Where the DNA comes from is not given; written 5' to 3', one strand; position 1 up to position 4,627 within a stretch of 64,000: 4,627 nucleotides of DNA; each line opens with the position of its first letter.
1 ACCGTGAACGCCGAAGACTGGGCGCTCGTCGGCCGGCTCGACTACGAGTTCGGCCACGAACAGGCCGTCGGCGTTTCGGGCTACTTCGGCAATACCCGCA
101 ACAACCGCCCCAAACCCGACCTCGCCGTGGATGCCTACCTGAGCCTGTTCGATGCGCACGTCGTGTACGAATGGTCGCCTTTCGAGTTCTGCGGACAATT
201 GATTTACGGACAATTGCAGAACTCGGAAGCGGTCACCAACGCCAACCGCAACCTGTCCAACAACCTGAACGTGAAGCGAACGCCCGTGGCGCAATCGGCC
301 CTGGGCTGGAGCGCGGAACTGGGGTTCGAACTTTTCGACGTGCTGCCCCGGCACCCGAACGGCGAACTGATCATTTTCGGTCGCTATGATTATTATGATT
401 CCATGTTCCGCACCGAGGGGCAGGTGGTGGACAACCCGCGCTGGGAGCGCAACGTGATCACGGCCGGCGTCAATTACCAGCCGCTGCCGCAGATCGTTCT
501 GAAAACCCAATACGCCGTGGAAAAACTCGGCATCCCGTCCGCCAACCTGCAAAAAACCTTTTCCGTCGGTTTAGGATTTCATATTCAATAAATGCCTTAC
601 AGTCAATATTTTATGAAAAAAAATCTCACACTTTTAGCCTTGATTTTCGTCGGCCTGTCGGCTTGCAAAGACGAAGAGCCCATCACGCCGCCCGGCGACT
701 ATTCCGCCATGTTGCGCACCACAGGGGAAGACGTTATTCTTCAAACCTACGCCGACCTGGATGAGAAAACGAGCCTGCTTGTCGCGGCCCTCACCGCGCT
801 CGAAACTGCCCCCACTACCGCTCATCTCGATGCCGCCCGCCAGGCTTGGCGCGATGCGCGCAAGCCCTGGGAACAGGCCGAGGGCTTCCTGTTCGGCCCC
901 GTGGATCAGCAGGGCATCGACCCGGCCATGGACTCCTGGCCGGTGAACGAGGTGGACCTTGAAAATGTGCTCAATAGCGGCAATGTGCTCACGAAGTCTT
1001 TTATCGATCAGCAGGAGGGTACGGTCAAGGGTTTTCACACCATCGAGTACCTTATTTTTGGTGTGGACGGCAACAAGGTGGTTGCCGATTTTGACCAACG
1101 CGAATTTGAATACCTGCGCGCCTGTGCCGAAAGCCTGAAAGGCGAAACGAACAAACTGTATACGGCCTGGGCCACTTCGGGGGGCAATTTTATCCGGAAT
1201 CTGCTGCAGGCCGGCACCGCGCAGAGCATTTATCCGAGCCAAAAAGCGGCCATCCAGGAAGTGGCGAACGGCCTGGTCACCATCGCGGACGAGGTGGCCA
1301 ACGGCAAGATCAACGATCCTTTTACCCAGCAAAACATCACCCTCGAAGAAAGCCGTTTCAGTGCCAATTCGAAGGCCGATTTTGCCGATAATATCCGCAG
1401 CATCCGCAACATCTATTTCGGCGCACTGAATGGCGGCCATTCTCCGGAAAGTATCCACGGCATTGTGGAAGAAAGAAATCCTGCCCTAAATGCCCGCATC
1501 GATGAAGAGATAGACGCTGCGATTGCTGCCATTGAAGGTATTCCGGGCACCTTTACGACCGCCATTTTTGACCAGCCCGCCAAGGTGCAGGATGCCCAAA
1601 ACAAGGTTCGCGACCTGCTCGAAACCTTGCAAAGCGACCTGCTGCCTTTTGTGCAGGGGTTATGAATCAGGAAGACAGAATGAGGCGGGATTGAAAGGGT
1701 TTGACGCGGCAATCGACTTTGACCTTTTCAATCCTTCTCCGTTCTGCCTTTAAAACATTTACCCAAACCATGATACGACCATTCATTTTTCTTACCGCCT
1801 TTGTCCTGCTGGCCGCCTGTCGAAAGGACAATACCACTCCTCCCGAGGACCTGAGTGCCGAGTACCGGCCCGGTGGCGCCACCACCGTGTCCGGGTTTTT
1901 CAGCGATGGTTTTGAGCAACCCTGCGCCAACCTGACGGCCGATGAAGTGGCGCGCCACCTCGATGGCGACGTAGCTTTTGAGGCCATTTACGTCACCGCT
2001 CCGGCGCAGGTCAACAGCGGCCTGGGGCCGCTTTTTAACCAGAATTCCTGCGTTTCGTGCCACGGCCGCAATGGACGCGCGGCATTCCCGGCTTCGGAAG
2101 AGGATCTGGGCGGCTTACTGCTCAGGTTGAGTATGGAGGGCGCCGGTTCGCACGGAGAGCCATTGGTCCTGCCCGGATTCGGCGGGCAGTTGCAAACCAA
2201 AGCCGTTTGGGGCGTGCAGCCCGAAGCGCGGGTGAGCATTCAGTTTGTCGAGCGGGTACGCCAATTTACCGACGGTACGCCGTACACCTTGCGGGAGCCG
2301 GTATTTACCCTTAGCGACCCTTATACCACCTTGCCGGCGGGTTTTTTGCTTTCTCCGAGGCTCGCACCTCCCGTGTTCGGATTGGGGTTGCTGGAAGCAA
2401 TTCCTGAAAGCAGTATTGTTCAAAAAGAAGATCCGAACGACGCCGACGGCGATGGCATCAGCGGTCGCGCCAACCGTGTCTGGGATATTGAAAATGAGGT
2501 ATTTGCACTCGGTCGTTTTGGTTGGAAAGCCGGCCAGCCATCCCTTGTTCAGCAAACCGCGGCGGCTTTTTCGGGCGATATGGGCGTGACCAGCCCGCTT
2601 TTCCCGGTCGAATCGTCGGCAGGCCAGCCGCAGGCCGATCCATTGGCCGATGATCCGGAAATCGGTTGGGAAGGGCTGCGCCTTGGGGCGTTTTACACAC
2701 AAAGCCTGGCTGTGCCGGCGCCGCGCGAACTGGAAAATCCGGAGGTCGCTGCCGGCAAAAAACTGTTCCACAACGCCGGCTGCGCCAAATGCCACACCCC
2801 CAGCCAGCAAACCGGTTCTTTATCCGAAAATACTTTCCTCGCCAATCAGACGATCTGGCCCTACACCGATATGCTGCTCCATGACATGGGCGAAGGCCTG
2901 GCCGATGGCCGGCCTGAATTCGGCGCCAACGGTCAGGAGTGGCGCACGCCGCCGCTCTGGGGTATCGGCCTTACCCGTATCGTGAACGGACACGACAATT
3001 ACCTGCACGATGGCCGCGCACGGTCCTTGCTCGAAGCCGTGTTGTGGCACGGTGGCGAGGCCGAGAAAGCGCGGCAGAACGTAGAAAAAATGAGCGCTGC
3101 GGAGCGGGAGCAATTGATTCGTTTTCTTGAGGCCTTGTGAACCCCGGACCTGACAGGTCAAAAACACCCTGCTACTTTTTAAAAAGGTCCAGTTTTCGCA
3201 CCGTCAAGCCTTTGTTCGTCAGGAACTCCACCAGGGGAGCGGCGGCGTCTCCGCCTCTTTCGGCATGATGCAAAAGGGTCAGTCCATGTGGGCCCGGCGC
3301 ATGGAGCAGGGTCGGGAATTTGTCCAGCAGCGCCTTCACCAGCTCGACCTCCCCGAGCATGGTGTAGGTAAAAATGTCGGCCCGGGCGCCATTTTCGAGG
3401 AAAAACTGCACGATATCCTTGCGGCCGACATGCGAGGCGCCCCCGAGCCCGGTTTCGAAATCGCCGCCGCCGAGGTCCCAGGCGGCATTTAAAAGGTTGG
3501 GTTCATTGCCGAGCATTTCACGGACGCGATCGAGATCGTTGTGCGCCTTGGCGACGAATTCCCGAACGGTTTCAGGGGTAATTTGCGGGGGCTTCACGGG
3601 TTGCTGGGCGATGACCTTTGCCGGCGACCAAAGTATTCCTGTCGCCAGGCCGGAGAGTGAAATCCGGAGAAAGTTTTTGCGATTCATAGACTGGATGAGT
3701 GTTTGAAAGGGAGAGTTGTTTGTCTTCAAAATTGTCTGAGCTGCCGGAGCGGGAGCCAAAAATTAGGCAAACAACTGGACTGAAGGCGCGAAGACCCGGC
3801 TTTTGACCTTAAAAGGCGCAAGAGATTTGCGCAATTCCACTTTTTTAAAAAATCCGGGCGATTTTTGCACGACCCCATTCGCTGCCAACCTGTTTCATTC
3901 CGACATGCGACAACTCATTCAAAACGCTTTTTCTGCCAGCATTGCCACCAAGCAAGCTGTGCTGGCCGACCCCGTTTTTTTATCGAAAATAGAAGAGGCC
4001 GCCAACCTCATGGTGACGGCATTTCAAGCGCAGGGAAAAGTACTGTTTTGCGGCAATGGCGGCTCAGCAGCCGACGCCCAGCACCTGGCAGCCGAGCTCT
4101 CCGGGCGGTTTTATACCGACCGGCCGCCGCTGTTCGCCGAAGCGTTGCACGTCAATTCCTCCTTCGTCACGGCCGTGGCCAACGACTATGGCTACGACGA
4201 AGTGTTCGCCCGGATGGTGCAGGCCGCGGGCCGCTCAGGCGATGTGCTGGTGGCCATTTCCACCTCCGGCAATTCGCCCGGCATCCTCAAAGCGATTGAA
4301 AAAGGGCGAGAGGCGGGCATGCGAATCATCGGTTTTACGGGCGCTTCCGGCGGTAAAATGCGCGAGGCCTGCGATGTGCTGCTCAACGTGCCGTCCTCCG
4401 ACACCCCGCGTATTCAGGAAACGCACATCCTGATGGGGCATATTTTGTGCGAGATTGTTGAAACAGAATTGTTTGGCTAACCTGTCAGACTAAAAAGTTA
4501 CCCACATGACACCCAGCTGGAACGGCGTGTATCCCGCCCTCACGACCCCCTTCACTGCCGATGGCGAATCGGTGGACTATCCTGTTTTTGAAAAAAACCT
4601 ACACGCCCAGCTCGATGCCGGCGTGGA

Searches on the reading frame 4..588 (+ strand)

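Call 5: search_protein_families(library=pfam, proteins=[window:4-588:+], max_evalue=0.01)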
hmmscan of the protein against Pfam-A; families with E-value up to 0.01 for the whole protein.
window:4-588:+ (195 aa): 1 family
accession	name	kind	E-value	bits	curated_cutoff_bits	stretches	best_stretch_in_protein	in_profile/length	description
PF07642.17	BBP2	-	0.0054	16.5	26.2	1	3-170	167-308/339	Putative beta-barrel porin-2, OmpL-like. bbp2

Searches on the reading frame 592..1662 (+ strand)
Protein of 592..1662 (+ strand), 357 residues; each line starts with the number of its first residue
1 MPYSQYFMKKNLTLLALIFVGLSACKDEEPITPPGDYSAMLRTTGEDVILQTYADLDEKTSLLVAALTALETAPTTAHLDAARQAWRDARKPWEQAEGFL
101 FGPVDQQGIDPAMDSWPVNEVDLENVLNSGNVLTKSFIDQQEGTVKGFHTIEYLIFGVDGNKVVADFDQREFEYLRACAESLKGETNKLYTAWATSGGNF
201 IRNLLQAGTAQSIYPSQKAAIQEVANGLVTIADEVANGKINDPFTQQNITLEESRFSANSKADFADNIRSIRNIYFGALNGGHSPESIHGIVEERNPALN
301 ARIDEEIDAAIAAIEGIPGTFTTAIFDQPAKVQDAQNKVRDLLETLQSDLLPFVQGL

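Call 5: search_protein_families(library=pfam, proteins=[window:592-1662:+], max_evalue=0.01)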
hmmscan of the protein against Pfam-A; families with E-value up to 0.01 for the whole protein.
window:592-1662:+ (357 aa): 1 family
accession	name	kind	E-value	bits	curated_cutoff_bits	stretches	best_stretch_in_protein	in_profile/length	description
PF09375.15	Peptidase_M75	-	1.1e-67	229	23.5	1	49-345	1-287/288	Imelysin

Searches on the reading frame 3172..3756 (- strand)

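Call 5: search_protein_families(library=pfam, proteins=[window:3172-3756:-], max_evalue=0.01)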
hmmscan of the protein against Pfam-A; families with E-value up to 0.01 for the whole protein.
window:3172-3756:- (194 aa): 4 families
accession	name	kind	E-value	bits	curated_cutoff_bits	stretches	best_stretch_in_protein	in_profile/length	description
PF12796.13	Ank_2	-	9.5e-05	23.3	27.3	0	135-182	8-51/90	Ankyrin repeats (3 copies)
PF13606.12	Ank_3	-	0.0011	19.7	22.3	0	108-127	10-29/30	Ankyrin repeat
PF00023.36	Ank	-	0.0016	19.1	21.1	0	107-128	9-28/33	Ankyrin repeat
PF13637.12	Ank_4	-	0.0047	17.7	22.7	0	134-173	7-43/50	Ankyrin repeats (many copies)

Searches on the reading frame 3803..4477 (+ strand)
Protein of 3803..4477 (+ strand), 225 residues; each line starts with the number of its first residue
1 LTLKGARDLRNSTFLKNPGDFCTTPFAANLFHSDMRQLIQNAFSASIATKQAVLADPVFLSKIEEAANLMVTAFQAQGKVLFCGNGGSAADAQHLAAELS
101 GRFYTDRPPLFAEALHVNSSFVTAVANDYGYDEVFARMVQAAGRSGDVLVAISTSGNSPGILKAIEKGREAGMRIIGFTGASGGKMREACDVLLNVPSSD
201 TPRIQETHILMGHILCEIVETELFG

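Call 4: search_protein_families(library=padloc, proteins=[window:3803-4477:+], max_evalue=0.01)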
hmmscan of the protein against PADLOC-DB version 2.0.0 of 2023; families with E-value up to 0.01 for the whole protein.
window:3803-4477:+ (225 aa): 0 families

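Call 5: search_protein_families(library=pfam, proteins=[window:3803-4477:+], max_evalue=0.01)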
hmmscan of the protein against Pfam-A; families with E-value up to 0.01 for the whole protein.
window:3803-4477:+ (225 aa): 2 families
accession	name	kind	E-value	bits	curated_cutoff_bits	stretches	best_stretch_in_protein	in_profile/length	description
PF13580.11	SIS_2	-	1.5e-28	100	27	1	61-180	19-138/138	SIS domain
PF01380.27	SIS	-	5.2e-06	26.7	25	1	135-200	43-108/131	SIS domain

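Call 6: search_protein_families(library=ncbifam, proteins=[window:3803-4477:+], max_evalue=0.1)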
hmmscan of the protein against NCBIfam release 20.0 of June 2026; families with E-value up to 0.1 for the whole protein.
window:3803-4477:+ (225 aa): 26 families (the best 25 are shown)
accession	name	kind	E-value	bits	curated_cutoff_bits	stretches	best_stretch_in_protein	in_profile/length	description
NF010546.0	PRK13936.1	equivalog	1.4e-64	217.5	276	1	34-225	2-194/197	phosphoheptose isomerase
TIGR00441.1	gmhA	equivalog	6.4e-61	204.9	209.45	1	68-220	2-154/154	D-sedoheptulose 7-phosphate isomerase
NF010547.0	PRK13938.1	equivalog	3e-60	203.2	320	1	41-224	9-192/196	D-sedoheptulose 7-phosphate isomerase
NF001628.0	PRK00414.1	equivalog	2.1e-53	180.8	265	1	36-223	3-190/192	D-sedoheptulose 7-phosphate isomerase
NF008138.0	PRK10886.1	equivalog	1.8e-42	145.3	352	1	35-224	1-191/196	DnaA initiator-associating protein DiaA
NF003915.0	PRK05441.1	subfamily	2e-10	40.2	168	1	58-196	43-182/300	N-acetylmuramic acid 6-phosphate etherase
NF008458.0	PRK11337.1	equivalog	1.7e-09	37.1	378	1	138-204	181-247/293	MurR/RpiR family transcriptional regulator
NF040776.2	AlsR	equivalog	3.2e-08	32.9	400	1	136-203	167-234/279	transcriptional repressor AlsR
NF002805.0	PRK02947.1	subfamily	4.7e-08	32.5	135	1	61-181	24-143/247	sugar isomerase domain-containing protein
NF009222.0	PRK12570.1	subfamily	3e-07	29.6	255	1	59-194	51-187/307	N-acetylmuramic acid 6-phosphate etherase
TIGR03127.2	RuMP_HxlB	equivalog_domain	5.4e-07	29.7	160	1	140-203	67-130/178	6-phospho-3-hexuloisomerase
NF041755.1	RuMP_HxlAB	equivalog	1.6e-06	27.4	500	1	134-204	277-347/391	bifunctional 3-hexulose-6-phosphate synthase/6-phospho-3-hexuloisomerase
NF010701.0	PRK14101.1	equivalog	6.7e-06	24.6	920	1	144-209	514-575/638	bifunctional transcriptional regulator/glucokinase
NF006422.0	PRK08674.1-1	subfamily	4.6e-05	23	317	1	133-204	66-125/302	bifunctional phosphoglucose/phosphomannose isomerase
TIGR00274.1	TIGR00274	equivalog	6.4e-05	22.2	302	1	58-194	38-175/291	N-acetylmuramic acid 6-phosphate etherase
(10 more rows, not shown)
